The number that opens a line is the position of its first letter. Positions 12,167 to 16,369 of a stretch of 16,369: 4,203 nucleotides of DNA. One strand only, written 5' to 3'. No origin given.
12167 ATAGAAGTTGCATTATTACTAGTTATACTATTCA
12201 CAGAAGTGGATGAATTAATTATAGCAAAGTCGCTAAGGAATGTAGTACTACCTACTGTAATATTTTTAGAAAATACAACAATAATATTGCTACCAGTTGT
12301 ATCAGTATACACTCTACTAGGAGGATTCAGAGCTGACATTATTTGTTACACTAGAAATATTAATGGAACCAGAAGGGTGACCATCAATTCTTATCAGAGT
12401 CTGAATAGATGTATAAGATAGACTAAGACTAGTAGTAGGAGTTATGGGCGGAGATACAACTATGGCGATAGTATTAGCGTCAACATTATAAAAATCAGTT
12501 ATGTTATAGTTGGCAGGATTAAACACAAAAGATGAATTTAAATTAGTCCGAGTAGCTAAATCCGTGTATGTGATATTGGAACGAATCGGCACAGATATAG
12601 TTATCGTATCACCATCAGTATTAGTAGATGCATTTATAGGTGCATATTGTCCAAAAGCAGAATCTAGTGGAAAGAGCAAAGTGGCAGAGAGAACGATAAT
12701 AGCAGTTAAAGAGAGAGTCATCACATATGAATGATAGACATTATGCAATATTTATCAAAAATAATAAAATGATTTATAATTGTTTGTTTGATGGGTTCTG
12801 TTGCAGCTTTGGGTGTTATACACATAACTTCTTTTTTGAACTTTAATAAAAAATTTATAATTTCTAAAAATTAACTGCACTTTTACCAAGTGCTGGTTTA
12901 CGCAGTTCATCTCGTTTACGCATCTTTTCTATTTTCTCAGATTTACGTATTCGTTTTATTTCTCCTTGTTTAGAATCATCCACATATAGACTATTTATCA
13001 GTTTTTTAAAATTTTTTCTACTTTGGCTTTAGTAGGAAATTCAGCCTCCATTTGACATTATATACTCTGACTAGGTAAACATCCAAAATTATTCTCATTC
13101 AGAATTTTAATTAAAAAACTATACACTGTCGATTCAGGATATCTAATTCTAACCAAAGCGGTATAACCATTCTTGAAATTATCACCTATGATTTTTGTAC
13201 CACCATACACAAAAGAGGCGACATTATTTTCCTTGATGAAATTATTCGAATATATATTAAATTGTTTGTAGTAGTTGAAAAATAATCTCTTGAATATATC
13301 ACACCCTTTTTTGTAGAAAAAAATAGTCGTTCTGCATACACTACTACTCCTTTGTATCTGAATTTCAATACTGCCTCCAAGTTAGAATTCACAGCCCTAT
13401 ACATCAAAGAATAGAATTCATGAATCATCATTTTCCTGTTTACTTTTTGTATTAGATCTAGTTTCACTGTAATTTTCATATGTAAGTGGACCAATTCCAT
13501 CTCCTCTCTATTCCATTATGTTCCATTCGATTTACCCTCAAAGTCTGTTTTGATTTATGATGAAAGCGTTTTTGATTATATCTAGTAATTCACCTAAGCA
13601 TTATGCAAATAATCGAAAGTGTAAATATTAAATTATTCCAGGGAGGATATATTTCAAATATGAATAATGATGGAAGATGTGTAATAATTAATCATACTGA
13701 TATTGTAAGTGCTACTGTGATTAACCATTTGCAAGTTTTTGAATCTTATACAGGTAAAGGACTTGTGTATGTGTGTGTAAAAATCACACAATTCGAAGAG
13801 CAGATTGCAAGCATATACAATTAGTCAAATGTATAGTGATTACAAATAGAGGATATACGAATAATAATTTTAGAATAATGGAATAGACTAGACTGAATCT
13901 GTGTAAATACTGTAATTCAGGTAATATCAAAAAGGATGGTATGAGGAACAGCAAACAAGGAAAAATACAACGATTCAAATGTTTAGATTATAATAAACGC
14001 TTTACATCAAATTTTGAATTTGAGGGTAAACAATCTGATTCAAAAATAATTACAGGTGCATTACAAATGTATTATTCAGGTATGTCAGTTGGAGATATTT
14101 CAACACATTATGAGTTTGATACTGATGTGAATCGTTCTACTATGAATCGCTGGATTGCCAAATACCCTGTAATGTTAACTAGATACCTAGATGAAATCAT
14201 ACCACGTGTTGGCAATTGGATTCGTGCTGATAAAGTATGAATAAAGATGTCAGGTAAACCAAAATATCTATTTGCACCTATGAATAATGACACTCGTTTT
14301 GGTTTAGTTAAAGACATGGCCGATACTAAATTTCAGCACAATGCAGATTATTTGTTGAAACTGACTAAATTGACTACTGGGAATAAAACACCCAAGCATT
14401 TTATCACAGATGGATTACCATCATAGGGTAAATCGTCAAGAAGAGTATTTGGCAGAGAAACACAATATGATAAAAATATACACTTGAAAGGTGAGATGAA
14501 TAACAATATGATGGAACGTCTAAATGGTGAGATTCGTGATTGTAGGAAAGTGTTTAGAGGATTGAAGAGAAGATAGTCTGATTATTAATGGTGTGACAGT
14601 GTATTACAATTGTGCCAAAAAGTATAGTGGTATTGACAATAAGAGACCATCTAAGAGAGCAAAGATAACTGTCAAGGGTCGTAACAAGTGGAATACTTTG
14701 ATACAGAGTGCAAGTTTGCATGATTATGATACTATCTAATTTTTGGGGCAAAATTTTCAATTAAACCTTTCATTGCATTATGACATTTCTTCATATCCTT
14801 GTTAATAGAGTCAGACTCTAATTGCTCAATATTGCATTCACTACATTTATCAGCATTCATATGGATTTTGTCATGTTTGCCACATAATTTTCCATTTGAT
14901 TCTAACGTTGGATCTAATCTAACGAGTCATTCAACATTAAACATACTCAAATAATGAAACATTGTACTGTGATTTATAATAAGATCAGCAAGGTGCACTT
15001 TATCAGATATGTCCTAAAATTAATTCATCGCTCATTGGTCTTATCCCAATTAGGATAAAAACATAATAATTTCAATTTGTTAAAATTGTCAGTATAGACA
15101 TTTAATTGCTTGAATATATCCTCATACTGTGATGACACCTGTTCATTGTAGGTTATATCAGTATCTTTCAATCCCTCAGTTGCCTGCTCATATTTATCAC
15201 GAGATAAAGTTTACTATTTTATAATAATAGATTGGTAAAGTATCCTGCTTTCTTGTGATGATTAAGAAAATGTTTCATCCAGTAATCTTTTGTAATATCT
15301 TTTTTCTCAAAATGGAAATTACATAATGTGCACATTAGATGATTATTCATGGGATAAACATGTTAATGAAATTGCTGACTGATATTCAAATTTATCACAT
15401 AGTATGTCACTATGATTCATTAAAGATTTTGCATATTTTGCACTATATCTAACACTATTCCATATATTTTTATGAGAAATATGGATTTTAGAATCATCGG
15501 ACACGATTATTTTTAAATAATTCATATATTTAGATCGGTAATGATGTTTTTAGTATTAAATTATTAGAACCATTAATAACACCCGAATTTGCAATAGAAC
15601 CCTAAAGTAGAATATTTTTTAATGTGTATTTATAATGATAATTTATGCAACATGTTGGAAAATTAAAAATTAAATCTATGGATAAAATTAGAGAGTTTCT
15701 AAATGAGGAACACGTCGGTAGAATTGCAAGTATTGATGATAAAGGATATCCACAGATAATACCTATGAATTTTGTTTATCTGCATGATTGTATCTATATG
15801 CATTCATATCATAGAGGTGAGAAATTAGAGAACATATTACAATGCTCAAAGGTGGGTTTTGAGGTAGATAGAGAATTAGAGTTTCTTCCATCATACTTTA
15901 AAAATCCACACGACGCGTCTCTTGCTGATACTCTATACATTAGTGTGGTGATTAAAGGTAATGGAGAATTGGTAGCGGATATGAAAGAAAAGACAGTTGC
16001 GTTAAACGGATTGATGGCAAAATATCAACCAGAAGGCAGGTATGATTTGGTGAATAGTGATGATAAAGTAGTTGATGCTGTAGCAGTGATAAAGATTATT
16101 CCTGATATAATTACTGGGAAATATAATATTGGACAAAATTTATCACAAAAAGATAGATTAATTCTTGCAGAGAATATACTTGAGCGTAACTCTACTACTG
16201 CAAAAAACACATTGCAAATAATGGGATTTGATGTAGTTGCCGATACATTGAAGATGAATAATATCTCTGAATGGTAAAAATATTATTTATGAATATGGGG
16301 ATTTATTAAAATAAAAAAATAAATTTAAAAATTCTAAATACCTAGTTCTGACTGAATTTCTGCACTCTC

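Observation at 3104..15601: Four copies of a ~30-nt motif in two subtypes and alternating orientation, none explained by any gene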

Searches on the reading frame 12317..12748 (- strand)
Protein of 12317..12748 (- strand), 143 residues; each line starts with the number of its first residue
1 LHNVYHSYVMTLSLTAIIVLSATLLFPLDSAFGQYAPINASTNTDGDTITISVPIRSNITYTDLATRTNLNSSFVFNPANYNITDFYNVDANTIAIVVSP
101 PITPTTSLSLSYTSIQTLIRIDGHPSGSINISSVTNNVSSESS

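Call 59: search_protein_families(library=pfam, max_evalue=0.01, proteins=[window:12317-12748:-])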
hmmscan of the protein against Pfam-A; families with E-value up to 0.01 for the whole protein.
window:12317-12748:- (143 aa): 0 families

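Call 66: find_homologous_proteins(query=window:12320-12721:-, max_evalue=0.001)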
Query seq(134 aa) (134 aa): 2 proteins with E <= 0.001 among 28 candidates.
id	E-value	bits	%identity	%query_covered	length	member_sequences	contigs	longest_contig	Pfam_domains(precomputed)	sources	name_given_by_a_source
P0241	2.0e-73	262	100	100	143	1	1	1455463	-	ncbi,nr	ncbi:MAG: hypothetical protein R1F52_07070 [Candidatus Nitrosoabyssus spongiisocia]|nr:MAG: hypothet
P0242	9.6e-24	102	61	84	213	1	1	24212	-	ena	-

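Call 67: find_encoding_contigs(protein=P0242, flank=10000, max_places=3)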
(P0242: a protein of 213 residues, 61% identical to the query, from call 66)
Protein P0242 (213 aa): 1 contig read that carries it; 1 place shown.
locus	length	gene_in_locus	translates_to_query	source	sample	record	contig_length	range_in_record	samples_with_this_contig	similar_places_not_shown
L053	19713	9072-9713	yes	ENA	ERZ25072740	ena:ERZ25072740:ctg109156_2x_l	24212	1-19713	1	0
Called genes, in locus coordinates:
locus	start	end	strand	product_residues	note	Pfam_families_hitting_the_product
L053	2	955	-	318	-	?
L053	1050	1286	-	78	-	PF04068:Fer4_RLI, PF13237:Fer4_10 (faint), PF14697:Fer4_21 (weak), PF12838:Fer4_7 (weak), PF13187:Fer4_9 (faint), PF12797:Fer4_2 (weak), PF12837:Fer4_6, PF00037:Fer4, +1 more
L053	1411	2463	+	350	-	-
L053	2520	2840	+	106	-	-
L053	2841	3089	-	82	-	PF00587:tRNA-synt_2b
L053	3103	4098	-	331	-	PF02403:Seryl_tRNA_N, PF00587:tRNA-synt_2b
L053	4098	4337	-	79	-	PF09341:Pcc1 (faint)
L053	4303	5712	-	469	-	PF01368:DHH, PF21763:DHH_CID (weak), PF02272:DHHA1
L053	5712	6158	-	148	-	PF08069:Ribosomal_S13_N, PF00312:Ribosomal_S15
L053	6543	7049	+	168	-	-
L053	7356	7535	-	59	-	-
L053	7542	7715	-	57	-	-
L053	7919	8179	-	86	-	-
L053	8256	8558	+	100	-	-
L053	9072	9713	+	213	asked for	-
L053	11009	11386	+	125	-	PF13385:Laminin_G_3 (weak)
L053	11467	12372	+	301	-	-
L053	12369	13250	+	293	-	PF10102:DUF2341 (weak)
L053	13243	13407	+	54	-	-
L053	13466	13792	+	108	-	PF13385:Laminin_G_3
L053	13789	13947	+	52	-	-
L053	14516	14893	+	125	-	PF02494:HYR (faint), PF16403:Bact_surface_Ig-like, PF18981:InlK_D3 (weak)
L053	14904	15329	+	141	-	PF13753:SWM_repeat (weak)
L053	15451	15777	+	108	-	PF02494:HYR (faint), PF18981:InlK_D3 (faint), PF16403:Bact_surface_Ig-like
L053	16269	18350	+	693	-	PF13385:Laminin_G_3, PF16403:Bact_surface_Ig-like, PF18981:InlK_D3 (faint), PF16403:Bact_surface_Ig-like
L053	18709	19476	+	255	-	-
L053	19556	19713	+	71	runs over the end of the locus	-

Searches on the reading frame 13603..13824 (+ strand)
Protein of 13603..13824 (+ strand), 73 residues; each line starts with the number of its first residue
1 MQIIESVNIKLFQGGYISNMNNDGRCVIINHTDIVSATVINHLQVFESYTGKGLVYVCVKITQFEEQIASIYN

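Call 22: search_protein_families(library=pfam, max_evalue=1, proteins=[window:13603-13824:+])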
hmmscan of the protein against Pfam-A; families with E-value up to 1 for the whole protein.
window:13603-13824:+ (73 aa): 2 families
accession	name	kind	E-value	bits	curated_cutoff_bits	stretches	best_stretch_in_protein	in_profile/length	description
PF08443.16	RimK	-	0.015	15.4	21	1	2-69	67-135/188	RimK-like ATP-grasp domain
PF00961.24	LAGLIDADG_1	-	0.063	14.6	23.1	1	10-60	48-99/102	LAGLIDADG endonuclease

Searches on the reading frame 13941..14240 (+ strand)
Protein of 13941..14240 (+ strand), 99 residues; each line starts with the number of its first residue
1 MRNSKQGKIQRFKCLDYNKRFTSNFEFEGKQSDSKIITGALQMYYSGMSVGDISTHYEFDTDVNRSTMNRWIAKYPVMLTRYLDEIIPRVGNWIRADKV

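Call 22: search_protein_families(library=pfam, max_evalue=1, proteins=[window:13941-14240:+])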
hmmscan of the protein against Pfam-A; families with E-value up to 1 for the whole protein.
window:13941-14240:+ (99 aa): 1 family
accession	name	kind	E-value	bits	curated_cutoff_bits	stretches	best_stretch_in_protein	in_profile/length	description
PF11012.13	DUF2850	-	0.03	15.1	22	1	52-80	32-60/79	Protein of unknown function (DUF2850)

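Call 64: find_encoding_contigs(protein=window:13941-14240:+, flank=3000, max_places=10)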
Protein window:13941-14240:+ (99 aa): 2 contigs read that carry it; 2 places shown.
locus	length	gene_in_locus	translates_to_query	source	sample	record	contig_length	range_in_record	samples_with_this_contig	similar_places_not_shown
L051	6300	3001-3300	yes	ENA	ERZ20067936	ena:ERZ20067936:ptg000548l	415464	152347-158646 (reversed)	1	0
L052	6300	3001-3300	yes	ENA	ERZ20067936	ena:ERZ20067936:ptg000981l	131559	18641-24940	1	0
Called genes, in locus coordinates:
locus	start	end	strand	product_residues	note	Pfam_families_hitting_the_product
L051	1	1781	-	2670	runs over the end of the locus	-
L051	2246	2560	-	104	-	-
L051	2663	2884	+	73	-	-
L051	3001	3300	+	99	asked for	-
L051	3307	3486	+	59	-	-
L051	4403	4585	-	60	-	-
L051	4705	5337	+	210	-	PF01243:PNPOx_N, PF12900:Pyridox_ox_2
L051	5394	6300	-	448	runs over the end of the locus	PF07732:Cu-oxidase_3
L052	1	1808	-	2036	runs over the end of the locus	-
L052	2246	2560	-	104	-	-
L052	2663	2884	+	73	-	-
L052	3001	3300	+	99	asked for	-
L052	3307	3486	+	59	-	-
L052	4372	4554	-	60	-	-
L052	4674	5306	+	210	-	PF01243:PNPOx_N, PF12900:Pyridox_ox_2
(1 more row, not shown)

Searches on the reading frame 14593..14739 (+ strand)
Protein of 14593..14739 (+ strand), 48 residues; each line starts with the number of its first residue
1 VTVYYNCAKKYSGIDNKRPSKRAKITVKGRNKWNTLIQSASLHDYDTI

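Call 22: search_protein_families(library=pfam, max_evalue=1, proteins=[window:14593-14739:+])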
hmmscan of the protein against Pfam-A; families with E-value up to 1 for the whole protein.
window:14593-14739:+ (48 aa): 1 family
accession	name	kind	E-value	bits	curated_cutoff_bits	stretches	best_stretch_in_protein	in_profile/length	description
PF13601.12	HTH_34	-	0.072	13.7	27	1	6-37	45-73/80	Winged helix DNA-binding domain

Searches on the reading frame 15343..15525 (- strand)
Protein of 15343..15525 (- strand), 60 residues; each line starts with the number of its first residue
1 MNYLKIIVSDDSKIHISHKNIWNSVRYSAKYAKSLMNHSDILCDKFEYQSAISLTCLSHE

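Call 22: search_protein_families(library=pfam, max_evalue=1, proteins=[window:15343-15525:-])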
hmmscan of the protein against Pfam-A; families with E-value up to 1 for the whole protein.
window:15343-15525:- (60 aa): 2 families
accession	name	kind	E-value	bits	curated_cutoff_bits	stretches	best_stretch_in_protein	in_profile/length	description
PF18728.6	HEPN_AbiV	-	0.014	16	27.1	1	28-60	9-41/155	AbiV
PF09499.16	RE_ApaLI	-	0.082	13.1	25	1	21-51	55-85/189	ApaLI-like restriction endonuclease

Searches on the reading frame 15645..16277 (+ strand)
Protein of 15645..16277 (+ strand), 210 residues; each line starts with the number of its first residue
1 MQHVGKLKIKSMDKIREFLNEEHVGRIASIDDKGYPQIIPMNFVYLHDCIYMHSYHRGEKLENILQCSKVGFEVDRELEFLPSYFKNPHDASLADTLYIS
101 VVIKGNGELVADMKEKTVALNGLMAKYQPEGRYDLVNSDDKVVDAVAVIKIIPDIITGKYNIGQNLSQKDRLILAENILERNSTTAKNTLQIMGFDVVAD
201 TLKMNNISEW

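Call 18: find_encoding_contigs(protein=window:15645-16277:+, flank=10000, max_places=10)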
Protein window:15645-16277:+ (210 aa): no gene with exactly this product is on record in the collection.

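Call 36: find_homologous_proteins(query=window:15645-16274:+, max_evalue=1e-30)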
Query window:15645-16274:+ (210 aa): 7910 proteins with E <= 1e-30 among 8000 candidates; the best 120 are listed.
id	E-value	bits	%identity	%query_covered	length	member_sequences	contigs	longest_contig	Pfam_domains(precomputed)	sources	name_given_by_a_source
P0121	1.0e-134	465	100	100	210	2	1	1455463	PF01243.28,PF12900.14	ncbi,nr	ncbi:MAG: pyridoxamine 5'-phosphate oxidase family protein [Candidatus Nitrosoabyssus spongiisocia]|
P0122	4.5e-119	413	90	100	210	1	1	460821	PF01243.28,PF12900.14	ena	-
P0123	1.8e-87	310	70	100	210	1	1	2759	PF01243.28,PF12900.14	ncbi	-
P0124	3.7e-87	309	67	100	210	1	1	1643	PF01243.28,PF12900.14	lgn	-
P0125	4.0e-87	309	67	100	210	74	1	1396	PF01243.28,PF12900.14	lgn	-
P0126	4.6e-87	309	69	100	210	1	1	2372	PF01243.28,PF12900.14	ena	-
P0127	4.7e-87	309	68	100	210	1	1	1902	PF01243.28,PF12900.14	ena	-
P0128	5.6e-87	309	68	100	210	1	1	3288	PF01243.28,PF12900.14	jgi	-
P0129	6.4e-87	308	68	100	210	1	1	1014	PF01243.28,PF12900.14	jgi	-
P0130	7.6e-87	308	68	100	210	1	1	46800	PF01243.28,PF12900.14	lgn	-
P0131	9.2e-87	308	67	100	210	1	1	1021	PF01243.28,PF12900.14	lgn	-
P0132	9.8e-87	308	67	100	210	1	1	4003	PF01243.28,PF12900.14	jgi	-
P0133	1.3e-86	308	66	100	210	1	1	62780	PF01243.28,PF12900.14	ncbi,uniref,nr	ncbi:MAG: pyridoxamine 5'-phosphate oxidase family protein [Nitrosopumilus sp.]|uniref:pyridoxamine 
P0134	1.3e-86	307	68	100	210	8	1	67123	PF01243.28,PF12900.14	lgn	-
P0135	1.9e-86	307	68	100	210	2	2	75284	PF01243.28,PF12900.14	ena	-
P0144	3.3e-86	306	66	100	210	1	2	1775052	PF01243.28,PF12900.14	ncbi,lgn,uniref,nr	ncbi:hypothetical protein NZNM25_07400 [Nitrosopumilus zosterae]|uniref:Pyridoxamine 5'-phosphate ox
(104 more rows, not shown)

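Call 37: find_encoding_contigs(protein=P0122, flank=10000, max_places=3)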
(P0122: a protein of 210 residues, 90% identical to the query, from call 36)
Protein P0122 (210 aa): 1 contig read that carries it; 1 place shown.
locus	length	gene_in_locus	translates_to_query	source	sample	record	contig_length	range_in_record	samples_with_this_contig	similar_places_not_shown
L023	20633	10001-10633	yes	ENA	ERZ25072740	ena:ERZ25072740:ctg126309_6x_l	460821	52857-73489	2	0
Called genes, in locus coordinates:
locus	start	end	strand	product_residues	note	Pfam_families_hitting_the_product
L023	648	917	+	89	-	-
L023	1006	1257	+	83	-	PF00665:rve (weak)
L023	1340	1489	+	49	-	-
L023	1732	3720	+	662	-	PF00270:DEAD (faint), PF04851:ResIII, PF17757:UvrB_inter, PF27431:UvrB_3rd, PF00271:Helicase_C, PF12344:UvrB, PF02151:UVR (weak)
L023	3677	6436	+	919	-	PF00005:ABC_tran (faint), PF02463:SMC_N (faint), PF03193:RsgA_GTPase (faint), PF13191:AAA_16 (faint), PF13304:AAA_21 (faint), PF13555:AAA_29 (faint), PF17760:UvrA_inter, PF17755:UvrA_DNA-bind, +1 more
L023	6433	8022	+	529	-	PF01541:GIY-YIG, PF27096:UvrC_M, PF22920:UvrC_RNaseH, PF08459:UvrC_RNaseH_dom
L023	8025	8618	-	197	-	PF00127:Copper-bind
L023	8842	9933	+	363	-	PF00296:Bac_luciferase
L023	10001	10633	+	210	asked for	PF01243:PNPOx_N, PF12900:Pyridox_ox_2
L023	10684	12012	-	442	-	PF07732:Cu-oxidase_3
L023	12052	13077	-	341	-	PF00091:Tubulin (weak)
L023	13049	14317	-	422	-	PF00919:UPF0004, PF04055:Radical_SAM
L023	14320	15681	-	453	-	PF00206:Lyase_1, PF10415:FumaraseC_C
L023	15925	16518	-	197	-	PF01198:Ribosomal_L31e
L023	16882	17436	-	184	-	PF00293:NUDIX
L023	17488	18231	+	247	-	-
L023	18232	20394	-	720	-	PF00009:GTP_EFTU, PF22042:EF-G_D2, PF03144:GTP_EFTU_D2, PF14492:EFG_III, PF03764:EFG_IV, PF00679:EFG_C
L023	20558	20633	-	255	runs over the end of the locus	-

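Call 38: find_encoding_contigs(protein=P0144, flank=10000, max_places=2)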
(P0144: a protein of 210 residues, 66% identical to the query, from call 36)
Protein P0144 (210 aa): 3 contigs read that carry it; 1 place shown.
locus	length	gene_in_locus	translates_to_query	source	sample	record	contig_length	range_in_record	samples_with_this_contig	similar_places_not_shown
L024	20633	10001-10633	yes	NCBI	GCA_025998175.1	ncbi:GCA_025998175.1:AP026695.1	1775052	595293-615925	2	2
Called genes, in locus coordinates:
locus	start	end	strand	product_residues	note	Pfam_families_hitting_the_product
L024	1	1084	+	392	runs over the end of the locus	PF14487:DarT, PF01661:Macro (weak)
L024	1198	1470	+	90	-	-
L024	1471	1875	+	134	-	-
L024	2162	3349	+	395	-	PF01306:LacY_symp (faint), PF07690:MFS_1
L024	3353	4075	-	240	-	-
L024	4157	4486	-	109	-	PF02694:UPF0060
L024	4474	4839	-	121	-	PF02694:UPF0060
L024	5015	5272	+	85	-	-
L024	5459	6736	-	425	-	PF13660:DUF4147, PF05161:MOFRL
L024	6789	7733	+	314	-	PF00465:Fe-ADH, PF13685:Fe-ADH_2, PF25137:ADH_Fe_C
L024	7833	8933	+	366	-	PF00296:Bac_luciferase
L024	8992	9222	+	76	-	-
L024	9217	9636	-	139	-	-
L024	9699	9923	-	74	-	-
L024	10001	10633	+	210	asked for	PF01243:PNPOx_N, PF12900:Pyridox_ox_2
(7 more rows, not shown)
